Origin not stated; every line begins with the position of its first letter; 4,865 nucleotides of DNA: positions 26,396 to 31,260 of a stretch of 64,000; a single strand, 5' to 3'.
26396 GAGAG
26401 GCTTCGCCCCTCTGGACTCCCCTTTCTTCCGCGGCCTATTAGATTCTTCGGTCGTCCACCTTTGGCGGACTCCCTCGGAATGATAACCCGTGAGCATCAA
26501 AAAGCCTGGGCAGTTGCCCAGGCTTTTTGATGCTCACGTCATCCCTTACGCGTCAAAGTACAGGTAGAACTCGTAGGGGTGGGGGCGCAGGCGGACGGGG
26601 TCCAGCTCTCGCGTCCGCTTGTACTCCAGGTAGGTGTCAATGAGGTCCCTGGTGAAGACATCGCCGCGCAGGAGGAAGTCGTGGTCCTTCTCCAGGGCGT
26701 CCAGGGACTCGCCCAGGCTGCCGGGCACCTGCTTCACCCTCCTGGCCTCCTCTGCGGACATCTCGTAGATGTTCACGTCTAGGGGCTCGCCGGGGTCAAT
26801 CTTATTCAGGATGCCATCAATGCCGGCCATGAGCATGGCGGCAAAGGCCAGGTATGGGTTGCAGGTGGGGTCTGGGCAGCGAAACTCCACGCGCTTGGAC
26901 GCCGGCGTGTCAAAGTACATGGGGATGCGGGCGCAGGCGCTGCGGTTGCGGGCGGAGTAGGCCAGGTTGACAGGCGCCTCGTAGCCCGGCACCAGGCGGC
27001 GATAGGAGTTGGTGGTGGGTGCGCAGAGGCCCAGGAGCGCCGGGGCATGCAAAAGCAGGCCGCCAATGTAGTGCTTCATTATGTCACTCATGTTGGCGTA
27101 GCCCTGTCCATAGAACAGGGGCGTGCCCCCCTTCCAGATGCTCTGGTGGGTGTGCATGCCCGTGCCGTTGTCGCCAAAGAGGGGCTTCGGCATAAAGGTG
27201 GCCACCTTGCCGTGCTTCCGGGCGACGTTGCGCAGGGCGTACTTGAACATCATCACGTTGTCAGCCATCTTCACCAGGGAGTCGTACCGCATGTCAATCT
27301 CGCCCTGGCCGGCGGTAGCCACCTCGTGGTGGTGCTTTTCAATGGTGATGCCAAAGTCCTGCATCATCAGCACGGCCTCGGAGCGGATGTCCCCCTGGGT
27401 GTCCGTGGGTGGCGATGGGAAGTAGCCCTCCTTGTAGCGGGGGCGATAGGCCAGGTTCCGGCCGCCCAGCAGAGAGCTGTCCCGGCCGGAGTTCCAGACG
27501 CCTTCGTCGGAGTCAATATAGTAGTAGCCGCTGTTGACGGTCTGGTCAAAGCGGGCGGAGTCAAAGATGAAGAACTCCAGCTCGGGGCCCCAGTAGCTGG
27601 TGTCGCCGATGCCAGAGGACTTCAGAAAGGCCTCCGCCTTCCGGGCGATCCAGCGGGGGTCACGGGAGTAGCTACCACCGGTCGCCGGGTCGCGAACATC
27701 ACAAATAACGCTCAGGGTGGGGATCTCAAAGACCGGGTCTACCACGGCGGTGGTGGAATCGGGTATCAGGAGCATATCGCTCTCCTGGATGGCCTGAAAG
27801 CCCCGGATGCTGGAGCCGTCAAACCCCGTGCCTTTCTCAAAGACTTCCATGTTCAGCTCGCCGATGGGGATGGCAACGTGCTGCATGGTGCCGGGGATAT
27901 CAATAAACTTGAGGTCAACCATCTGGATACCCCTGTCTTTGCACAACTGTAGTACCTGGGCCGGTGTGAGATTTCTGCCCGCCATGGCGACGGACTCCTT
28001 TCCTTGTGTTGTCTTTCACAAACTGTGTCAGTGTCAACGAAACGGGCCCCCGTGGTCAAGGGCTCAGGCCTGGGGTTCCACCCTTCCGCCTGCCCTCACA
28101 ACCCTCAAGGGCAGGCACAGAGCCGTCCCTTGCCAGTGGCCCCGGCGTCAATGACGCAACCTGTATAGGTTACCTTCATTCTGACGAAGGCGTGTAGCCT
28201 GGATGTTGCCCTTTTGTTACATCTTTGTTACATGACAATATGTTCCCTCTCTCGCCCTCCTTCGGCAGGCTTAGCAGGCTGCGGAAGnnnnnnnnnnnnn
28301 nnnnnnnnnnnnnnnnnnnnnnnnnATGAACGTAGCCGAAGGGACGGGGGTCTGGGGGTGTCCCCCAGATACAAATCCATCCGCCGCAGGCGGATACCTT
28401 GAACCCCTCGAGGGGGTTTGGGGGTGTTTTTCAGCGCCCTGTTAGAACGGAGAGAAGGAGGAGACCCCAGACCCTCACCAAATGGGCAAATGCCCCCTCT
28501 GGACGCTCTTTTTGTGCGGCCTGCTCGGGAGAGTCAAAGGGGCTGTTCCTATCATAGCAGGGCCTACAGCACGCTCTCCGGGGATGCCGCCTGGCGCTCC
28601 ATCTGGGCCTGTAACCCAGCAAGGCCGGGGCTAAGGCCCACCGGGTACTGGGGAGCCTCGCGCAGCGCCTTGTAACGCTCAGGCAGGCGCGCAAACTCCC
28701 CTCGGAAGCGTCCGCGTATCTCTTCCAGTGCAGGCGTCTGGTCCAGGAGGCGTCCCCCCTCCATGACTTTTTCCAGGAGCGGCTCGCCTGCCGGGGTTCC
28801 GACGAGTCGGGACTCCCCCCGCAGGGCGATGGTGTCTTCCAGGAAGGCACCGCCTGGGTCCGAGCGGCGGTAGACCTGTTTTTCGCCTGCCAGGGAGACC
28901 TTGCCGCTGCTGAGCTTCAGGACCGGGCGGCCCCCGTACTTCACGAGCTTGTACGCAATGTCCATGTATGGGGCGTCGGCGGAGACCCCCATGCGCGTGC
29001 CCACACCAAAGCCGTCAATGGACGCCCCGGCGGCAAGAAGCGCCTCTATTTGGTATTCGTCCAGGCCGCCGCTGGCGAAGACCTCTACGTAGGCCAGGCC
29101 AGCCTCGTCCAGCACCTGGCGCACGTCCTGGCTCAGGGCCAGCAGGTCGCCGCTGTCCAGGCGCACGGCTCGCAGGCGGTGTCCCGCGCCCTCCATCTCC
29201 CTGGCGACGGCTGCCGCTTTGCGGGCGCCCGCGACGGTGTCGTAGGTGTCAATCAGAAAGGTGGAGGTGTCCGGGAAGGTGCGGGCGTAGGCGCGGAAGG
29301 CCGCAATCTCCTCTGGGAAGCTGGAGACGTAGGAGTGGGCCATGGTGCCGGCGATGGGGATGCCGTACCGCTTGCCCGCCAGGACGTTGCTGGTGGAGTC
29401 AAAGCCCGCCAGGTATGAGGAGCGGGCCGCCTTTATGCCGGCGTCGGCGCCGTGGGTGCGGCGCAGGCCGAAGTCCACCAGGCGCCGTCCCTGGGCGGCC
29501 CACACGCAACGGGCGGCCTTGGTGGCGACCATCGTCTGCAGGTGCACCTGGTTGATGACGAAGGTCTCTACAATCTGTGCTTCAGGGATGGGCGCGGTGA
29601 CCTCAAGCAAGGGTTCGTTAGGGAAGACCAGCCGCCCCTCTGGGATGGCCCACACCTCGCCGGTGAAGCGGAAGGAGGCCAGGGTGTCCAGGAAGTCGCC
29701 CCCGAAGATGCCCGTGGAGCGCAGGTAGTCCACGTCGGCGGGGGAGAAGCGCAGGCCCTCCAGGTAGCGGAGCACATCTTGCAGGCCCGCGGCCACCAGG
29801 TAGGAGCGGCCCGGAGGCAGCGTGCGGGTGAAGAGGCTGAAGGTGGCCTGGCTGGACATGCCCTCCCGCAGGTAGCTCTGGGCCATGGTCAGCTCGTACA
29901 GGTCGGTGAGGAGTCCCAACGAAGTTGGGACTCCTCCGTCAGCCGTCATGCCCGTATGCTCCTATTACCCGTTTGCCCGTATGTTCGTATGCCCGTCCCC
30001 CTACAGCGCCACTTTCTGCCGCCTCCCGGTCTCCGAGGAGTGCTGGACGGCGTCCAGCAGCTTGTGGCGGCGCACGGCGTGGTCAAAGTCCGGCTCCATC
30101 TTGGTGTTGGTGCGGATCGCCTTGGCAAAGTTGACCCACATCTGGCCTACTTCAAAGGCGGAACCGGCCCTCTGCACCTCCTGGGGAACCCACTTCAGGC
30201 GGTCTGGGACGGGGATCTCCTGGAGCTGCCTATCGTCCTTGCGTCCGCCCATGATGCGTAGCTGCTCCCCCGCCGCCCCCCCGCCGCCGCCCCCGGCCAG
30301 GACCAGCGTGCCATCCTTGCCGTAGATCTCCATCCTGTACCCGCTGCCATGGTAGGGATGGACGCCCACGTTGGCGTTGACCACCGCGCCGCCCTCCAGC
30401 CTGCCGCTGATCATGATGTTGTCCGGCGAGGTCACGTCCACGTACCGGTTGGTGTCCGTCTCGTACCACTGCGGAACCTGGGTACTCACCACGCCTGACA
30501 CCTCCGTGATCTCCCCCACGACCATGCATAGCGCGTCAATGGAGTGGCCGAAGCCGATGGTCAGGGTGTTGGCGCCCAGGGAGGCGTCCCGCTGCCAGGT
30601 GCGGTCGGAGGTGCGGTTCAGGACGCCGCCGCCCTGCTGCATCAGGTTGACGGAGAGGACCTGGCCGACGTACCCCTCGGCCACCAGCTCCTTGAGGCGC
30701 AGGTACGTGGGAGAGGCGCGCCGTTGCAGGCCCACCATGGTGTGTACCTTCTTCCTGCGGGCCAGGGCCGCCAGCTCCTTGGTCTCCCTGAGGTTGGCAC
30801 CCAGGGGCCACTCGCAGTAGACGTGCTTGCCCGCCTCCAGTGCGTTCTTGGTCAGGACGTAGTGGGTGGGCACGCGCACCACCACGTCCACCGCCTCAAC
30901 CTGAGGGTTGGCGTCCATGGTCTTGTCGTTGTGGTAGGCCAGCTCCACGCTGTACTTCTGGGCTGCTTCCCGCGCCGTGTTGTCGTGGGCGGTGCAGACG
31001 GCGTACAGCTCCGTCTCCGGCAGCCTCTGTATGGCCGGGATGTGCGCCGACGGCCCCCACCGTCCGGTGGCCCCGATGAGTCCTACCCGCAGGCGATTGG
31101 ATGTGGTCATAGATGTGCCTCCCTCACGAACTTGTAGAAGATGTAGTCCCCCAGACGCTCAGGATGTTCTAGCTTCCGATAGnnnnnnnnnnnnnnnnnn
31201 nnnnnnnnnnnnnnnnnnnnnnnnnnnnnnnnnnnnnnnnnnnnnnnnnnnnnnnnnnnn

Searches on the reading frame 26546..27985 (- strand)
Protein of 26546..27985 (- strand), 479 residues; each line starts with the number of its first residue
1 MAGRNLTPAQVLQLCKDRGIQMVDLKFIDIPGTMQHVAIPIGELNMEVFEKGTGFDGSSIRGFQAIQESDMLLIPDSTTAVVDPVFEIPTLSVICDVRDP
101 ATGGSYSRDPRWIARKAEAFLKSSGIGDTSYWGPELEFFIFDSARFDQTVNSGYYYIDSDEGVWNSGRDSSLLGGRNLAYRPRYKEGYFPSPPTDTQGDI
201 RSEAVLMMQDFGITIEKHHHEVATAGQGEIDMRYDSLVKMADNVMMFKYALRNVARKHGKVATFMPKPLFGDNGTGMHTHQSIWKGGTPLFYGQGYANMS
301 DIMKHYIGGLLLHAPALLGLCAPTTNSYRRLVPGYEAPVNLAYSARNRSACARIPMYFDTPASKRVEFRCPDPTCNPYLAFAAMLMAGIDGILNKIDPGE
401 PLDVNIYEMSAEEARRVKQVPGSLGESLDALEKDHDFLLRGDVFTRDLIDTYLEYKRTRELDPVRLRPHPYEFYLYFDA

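Call 24: search_protein_families(library=pfam, proteins=[window:26546-27985:-])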
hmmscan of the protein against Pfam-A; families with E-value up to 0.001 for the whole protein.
window:26546-27985:- (479 aa): 2 families
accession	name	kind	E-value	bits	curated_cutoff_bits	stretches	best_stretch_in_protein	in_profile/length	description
PF00120.29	Gln-synt_C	-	2.8e-131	438.1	24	1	108-476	2-344/344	Glutamine synthetase, catalytic domain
PF03951.24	Gln-synt_N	-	2.7e-30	104.3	33.4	1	20-100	2-82/82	Glutamine synthetase, beta-Grasp domain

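Call 26: find_encoding_contigs(protein=window:26546-27985:-, flank=3000, max_places=6)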
Protein window:26546-27985:- (479 aa): no gene with exactly this product is on record in the collection.
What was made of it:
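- Tried and rejected: The look-up for glnA found nothing (call 26).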

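Call 41: find_related_loci(query=window:26546-27985:-, collection=metagenome_contigs, flank=3000)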
Query window:26546-27985:- (479 aa) in metagenome_contigs; peptide patterns used: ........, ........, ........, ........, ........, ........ (x = any residue, [..] = any of these).
600 stretches matched a pattern (row limit reached: there are more); 570 encode a relative of the query (tblastn E <= 1e-3); the best 80 are kept; 80 distinct loci.
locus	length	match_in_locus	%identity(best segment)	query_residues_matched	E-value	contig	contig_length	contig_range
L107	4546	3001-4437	76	1-479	0e+0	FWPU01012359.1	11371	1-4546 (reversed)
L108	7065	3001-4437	71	1-479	0e+0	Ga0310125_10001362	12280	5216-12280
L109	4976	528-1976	72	1-479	0e+0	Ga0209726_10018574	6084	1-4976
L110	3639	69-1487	70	7-479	0e+0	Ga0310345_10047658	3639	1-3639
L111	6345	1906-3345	70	1-479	0e+0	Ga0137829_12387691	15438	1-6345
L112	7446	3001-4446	70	3-479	0e+0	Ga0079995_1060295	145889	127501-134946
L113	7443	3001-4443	70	3-478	0e+0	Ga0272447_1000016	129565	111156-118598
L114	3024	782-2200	68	3-478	0e+0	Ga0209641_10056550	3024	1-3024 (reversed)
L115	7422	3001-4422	68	7-479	0e+0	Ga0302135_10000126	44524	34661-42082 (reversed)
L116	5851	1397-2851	68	3-479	0e+0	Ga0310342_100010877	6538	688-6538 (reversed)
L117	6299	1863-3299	68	3-479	0e+0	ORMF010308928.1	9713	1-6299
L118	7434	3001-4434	67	4-479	0e+0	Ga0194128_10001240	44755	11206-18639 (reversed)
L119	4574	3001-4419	68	7-478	0e+0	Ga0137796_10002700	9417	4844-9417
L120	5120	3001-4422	68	9-479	0e+0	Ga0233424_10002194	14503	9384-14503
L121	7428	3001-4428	65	3-478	0e+0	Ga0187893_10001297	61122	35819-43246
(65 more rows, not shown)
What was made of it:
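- Tried and rejected: glnA loci from metagenomes were too distant, at 76% identity or less (call 41).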

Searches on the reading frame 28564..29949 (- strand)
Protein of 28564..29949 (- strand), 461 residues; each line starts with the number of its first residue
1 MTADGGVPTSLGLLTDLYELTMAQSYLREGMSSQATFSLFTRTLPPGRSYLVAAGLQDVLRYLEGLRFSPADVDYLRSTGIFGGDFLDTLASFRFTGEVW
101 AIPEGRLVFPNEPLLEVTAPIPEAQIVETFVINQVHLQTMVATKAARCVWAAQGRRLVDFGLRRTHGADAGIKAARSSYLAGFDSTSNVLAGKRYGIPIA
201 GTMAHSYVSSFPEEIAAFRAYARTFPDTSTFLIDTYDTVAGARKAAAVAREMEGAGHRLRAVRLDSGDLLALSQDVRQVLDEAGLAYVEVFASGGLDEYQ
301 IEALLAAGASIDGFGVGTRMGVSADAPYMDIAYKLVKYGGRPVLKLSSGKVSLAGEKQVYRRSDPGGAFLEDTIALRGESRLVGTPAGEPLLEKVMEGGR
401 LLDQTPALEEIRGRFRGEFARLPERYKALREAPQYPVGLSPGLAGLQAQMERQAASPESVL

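Call 24: search_protein_families(library=pfam, proteins=[window:28564-29949:-])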
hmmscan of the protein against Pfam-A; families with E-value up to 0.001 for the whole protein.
window:28564-29949:- (461 aa): 4 families
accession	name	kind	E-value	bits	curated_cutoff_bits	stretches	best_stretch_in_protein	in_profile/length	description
PF17767.7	NAPRTase_N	-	9.1e-39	133.1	32.6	1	13-135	1-124/125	Nicotinate phosphoribosyltransferase (NAPRTase) N-terminal domain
PF17956.6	NAPRTase_C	-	2.3e-11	44.6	23.3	1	389-445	53-109/111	Nicotinate phosphoribosyltransferase C-terminal domain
PF04095.22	NAPRTase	-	4.4e-08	33.6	20.8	1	156-347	2-214/239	Nicotinate phosphoribosyltransferase (NAPRTase) family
PF02749.22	QRPTase_N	-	0.00013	22.5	27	0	96-133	40-76/82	Quinolinate phosphoribosyl transferase, N-terminal domain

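Call 87: find_encoding_contigs(protein=window:28564-29949:-, flank=2000, max_places=8)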
Protein window:28564-29949:- (461 aa): 1 contig read that carries it; 1 place shown.
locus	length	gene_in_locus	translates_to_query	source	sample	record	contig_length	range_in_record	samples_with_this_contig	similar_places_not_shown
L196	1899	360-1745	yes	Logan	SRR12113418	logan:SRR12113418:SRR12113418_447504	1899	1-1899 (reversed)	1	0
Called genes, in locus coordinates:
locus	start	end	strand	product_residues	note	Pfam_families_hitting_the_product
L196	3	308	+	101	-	?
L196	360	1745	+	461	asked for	PF17767:NAPRTase_N, PF04095:NAPRTase, PF17956:NAPRTase_C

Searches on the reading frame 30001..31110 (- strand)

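Call 71: search_protein_families(library=pfam, proteins=[window:30001-31110:-])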
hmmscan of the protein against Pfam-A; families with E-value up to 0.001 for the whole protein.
window:30001-31110:- (369 aa): 4 families
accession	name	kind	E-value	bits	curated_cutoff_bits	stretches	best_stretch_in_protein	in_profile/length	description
PF01408.29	GFO_IDH_MocA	-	5.2e-24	85.7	24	1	7-127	1-119/120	Oxidoreductase family, NAD-binding Rossmann fold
PF22685.1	Gal80p_C-like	-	3.7e-21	76.3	29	1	134-273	1-152/152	Gal80p, C-terminal domain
PF22725.1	GFO_IDH_MocA_C3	-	5.4e-16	59.2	27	1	136-269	1-123/124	GFO/IDH/MocA C-terminal domain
PF02894.22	GFO_IDH_MocA_C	-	6.2e-14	52.7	22.9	1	140-367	1-216/218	Oxidoreductase family, C-terminal alpha/beta domain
